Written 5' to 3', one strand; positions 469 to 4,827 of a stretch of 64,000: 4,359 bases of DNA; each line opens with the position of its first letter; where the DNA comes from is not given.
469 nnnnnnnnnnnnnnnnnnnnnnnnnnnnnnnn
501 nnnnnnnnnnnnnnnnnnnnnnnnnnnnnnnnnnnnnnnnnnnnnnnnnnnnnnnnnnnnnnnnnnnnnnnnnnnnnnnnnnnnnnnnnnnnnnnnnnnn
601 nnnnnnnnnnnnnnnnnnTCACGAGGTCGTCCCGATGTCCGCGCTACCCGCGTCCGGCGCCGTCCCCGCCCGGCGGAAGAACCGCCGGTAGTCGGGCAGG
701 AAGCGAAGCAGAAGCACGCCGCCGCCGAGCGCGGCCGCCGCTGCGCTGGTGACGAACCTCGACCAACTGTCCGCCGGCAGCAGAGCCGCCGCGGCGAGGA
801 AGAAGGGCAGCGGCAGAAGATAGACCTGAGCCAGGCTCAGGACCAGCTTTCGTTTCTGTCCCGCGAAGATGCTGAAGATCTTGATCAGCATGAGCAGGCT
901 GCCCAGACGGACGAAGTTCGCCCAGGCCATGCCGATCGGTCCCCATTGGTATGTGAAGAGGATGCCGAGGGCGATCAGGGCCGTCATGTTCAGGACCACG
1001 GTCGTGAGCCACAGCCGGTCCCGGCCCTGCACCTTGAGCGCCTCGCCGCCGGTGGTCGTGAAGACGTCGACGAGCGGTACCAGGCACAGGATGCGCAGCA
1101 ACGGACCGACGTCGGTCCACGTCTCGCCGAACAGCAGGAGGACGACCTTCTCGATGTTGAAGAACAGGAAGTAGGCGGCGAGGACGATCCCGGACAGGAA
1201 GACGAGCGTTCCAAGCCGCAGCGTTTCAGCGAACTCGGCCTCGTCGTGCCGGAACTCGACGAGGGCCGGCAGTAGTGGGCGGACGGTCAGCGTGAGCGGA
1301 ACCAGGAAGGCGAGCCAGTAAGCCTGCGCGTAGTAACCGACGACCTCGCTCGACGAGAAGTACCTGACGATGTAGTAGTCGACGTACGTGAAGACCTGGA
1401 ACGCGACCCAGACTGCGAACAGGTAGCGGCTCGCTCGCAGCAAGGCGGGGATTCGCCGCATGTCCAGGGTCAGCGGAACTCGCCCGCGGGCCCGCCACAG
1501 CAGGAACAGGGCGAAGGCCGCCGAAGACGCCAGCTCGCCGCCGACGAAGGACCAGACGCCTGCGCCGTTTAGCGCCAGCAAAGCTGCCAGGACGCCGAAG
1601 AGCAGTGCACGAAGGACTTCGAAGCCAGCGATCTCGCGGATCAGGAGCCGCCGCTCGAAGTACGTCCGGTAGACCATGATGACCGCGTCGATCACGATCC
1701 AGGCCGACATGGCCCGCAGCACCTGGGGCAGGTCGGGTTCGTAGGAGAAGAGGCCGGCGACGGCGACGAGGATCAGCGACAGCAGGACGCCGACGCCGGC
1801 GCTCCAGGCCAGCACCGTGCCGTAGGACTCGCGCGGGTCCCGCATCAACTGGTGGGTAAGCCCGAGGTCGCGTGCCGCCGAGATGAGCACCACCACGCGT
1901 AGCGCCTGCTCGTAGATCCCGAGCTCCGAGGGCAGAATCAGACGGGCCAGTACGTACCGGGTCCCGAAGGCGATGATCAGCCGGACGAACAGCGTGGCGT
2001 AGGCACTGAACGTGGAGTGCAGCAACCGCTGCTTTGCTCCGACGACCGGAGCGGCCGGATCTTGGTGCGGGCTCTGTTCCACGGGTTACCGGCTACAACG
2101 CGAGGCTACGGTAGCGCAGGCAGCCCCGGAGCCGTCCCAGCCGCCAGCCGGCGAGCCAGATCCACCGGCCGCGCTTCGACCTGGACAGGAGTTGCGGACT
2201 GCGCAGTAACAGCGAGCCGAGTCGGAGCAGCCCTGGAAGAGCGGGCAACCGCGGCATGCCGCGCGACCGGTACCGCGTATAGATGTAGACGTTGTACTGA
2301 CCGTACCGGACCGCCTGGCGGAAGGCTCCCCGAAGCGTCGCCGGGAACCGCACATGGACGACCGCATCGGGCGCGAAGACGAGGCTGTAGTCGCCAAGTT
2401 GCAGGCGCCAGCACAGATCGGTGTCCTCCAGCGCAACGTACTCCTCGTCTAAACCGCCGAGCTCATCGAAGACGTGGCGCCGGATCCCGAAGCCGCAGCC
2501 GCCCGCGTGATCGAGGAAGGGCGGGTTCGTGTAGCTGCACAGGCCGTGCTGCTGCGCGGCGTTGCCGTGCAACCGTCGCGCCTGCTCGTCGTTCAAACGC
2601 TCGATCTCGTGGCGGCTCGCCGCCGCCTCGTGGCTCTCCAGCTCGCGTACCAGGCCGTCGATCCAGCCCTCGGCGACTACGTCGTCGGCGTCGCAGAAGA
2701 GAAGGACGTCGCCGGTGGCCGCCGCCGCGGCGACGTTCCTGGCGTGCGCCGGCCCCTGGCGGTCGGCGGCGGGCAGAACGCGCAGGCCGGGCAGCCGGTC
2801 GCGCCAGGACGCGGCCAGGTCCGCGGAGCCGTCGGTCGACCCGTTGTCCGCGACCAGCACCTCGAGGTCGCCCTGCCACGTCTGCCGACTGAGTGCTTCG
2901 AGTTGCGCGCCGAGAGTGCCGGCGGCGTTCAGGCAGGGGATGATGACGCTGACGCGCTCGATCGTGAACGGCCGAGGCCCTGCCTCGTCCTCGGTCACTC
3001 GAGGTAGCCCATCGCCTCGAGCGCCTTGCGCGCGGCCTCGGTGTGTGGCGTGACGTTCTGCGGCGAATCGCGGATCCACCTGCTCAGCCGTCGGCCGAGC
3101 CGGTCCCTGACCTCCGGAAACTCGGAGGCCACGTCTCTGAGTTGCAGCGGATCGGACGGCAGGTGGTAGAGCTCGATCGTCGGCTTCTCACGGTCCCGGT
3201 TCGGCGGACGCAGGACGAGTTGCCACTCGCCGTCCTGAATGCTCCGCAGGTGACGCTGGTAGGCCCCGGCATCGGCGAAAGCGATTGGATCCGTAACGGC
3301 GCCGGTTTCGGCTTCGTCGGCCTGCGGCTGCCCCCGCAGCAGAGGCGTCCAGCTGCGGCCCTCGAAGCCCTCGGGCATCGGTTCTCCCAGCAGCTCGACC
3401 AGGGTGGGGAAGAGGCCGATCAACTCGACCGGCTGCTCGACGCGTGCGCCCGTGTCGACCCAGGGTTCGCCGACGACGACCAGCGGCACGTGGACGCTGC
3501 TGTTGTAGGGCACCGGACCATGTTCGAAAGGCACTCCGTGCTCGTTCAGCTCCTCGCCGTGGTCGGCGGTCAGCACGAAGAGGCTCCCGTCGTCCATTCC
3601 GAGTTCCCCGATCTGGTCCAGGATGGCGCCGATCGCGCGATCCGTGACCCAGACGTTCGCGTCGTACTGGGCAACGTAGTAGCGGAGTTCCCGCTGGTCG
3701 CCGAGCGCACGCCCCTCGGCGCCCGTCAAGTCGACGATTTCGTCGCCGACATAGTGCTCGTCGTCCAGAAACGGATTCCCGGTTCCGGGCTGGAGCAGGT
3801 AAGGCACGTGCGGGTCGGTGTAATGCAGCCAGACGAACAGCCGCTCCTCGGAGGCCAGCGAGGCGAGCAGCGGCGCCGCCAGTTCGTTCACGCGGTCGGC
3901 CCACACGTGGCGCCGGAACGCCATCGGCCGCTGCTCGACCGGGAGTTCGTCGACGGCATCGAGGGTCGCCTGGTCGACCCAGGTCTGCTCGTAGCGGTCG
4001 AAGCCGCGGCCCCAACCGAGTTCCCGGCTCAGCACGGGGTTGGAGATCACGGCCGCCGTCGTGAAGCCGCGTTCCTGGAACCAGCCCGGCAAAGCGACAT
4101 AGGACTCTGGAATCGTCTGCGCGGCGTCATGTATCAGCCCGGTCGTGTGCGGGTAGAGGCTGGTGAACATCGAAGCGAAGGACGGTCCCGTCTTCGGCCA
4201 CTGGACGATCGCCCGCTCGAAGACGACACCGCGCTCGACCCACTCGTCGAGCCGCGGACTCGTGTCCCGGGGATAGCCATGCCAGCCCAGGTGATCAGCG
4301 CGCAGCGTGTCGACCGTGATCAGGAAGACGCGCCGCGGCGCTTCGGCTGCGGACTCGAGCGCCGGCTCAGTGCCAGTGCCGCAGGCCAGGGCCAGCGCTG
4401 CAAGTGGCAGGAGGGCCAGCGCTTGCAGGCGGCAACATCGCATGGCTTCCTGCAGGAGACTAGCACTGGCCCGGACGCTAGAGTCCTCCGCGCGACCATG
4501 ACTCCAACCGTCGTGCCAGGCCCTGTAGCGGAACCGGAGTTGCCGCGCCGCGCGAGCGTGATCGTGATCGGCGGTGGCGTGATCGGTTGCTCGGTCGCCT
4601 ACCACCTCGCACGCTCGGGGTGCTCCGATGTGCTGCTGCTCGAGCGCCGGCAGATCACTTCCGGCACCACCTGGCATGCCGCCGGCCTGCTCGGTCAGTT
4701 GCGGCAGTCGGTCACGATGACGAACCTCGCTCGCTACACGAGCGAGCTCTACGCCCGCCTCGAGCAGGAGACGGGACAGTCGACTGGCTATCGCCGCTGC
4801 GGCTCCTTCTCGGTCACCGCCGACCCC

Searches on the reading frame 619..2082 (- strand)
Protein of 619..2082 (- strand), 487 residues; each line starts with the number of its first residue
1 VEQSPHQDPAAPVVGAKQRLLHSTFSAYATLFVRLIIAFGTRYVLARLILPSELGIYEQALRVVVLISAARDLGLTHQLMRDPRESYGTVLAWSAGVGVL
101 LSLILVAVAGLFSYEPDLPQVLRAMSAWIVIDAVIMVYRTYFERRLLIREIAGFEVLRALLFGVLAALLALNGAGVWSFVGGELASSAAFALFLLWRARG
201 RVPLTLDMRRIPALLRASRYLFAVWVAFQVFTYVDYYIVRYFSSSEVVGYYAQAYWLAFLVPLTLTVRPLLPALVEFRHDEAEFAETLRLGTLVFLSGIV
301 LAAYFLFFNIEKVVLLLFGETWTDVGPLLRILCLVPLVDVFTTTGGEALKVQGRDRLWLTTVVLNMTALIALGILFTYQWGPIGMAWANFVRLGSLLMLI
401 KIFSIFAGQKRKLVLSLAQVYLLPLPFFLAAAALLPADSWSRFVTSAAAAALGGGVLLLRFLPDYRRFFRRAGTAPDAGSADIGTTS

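Call 8: search_protein_families(library=pfam, proteins=[window:619-2082:-], max_evalue=0.001)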
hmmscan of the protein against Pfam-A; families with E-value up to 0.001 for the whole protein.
window:619-2082:- (487 aa): 2 families
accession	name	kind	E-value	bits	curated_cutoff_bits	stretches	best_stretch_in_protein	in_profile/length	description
PF13440.11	Polysacc_synt_3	-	4.4e-31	108.7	23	1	44-325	1-291/293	Polysaccharide biosynthesis protein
PF01943.22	Polysacc_synt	-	2.6e-13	50.5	28.2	1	30-265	11-258/274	Polysaccharide biosynthesis protein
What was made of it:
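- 619..2082 (-): Wzx-like polysaccharide flippase (context; probable user of the product). Pfam Polysacc_synt_3 4e-31 (call 8).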

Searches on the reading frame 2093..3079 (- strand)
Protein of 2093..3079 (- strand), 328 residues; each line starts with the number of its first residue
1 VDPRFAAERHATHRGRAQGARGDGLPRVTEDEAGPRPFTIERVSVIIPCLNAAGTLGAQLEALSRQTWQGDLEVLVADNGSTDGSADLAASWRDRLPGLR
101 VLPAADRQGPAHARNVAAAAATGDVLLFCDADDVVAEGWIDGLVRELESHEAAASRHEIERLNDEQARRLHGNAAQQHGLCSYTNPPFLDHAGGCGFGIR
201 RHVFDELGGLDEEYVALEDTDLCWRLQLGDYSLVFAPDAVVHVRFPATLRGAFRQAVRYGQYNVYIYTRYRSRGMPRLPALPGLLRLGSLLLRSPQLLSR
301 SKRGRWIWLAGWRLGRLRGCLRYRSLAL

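Call 8: search_protein_families(library=pfam, proteins=[window:2093-3079:-], max_evalue=0.001)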
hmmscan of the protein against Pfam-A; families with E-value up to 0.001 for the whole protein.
window:2093-3079:- (328 aa): 4 families
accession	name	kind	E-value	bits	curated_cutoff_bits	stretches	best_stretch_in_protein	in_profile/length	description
PF00535.33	Glycos_transf_2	-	4.2e-29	102.1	23.3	1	44-207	1-167/168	Glycosyl transferase family 2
PF13641.12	Glyco_tranf_2_3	-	3.7e-18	66.8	27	1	42-258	2-226/230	Glycosyltransferase like family 2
PF13632.12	Glyco_trans_2_3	-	1.6e-13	51.3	27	1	127-300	3-179/198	Glycosyl transferase family group 2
PF10111.15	Glyco_tranf_2_2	-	3.6e-11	43.5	27.3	1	44-233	1-206/276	Glycosyltransferase like family 2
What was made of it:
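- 2093..3079 (-): GT2 glycosyltransferase (context). Pfam Glycos_transf_2 4e-29 (call 8).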

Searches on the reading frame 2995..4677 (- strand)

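Call 11: search_protein_families(library=pfam, proteins=[window:2995-4677:-], max_evalue=0.01)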
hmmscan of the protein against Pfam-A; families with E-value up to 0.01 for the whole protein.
window:2995-4677:- (560 aa): 3 families
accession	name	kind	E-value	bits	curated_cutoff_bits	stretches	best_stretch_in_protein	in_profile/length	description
PF00884.28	Sulfatase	-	1.7e-37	129.8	25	1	117-431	3-300/301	Sulfatase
PF01663.27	Phosphodiest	-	4.7e-08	33.5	23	1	117-184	1-65/342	Type I phosphodiesterase / nucleotide pyrophosphatase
PF16347.10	SGSH_C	-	2.7e-06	28.1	29.3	1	391-533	12-150/154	N-sulphoglucosamine sulphohydrolase, C-terminal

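Call 33: search_protein_families(library=ncbifam, proteins=[window:2995-4677:-], max_evalue=0.001)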
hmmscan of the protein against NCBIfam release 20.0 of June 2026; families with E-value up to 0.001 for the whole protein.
window:2995-4677:- (560 aa): 9 families
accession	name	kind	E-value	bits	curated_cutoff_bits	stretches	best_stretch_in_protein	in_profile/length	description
NF010322.0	PRK13759.1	equivalog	2.2e-31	108.9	481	2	328-453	260-386/486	arylsulfatase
NF045661.1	HdlasePehA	equivalog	2e-21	76.2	900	2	319-454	264-399/506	phosphoric/sulfuric ester hydrolase PehA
TIGR03417.1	chol_sulfatase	equivalog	1.1e-19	70.8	433.45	1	332-523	249-425/500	choline-sulfatase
NF052527.1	Mn_arylsulf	exception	3.4e-15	55.9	850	2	312-452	243-380/479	manganese-dependent arylsulfatase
NF008593.0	PRK11560.1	equivalog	8.8e-07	27.5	493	0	117-145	250-278/563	kdo(2)-lipid A phosphoethanolamine 7''-transferase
NF028537.1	P_eth_NH2_trans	domain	4.2e-06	25.6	500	0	110-171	222-282/527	phosphoethanolamine--lipid A transferase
NF047438.1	polymyxin_MCR12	exception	1.1e-05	24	1200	1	336-401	421-488/548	MCR-12 family phosphoethanolamine--lipid A transferase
NF033463.1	polymyxin_MCR5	exception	0.00077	18.2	1250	0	334-391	421-475/547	MCR-5 family phosphoethanolamine--lipid A transferase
NF033670.1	polymyxin_MCR6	exception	0.00083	18.2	1235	0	110-145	231-266/538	MCR-6 family phosphoethanolamine--lipid A transferase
